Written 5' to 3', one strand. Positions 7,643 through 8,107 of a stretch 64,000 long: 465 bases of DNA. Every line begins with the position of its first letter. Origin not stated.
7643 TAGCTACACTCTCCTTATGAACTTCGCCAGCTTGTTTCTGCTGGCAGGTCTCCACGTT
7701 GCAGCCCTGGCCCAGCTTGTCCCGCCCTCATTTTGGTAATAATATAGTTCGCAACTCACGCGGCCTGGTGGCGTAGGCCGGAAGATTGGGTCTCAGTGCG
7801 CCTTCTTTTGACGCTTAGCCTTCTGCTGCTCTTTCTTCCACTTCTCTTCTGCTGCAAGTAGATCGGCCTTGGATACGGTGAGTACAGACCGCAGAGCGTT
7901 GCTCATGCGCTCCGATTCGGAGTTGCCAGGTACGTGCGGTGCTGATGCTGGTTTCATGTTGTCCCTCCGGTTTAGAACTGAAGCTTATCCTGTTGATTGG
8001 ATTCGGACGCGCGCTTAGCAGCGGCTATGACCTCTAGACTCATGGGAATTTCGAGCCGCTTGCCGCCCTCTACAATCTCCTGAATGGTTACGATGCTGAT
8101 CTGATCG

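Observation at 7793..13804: Translationally coupled four-gene cargo operon: unknown 273-aa protein, PIN nuclease, methyltransferase-Mrr-like nuclease fusion, small basic ORF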

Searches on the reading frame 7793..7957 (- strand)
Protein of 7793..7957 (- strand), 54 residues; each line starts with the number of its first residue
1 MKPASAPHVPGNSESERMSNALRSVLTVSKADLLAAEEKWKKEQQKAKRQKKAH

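Call 4: search_protein_families(library=pfam, proteins=[window:7793-7957:-], max_evalue=0.01)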
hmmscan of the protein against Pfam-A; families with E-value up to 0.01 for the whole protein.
window:7793-7957:- (54 aa): 0 families

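Call 10: search_protein_families(library=padloc, proteins=[window:7793-7957:-], max_evalue=0.01)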
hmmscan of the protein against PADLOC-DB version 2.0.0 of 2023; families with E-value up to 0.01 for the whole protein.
window:7793-7957:- (54 aa): 0 families

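Call 11: search_protein_families(library=ncbifam, proteins=[window:7793-7957:-], max_evalue=0.01)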
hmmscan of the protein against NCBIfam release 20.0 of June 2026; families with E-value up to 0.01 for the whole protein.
window:7793-7957:- (54 aa): 0 families

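Call 93: search_protein_families(library=phrogs, proteins=[window:7793-7957:-], max_evalue=0.01)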
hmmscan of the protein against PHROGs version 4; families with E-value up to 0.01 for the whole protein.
window:7793-7957:- (54 aa): 0 families
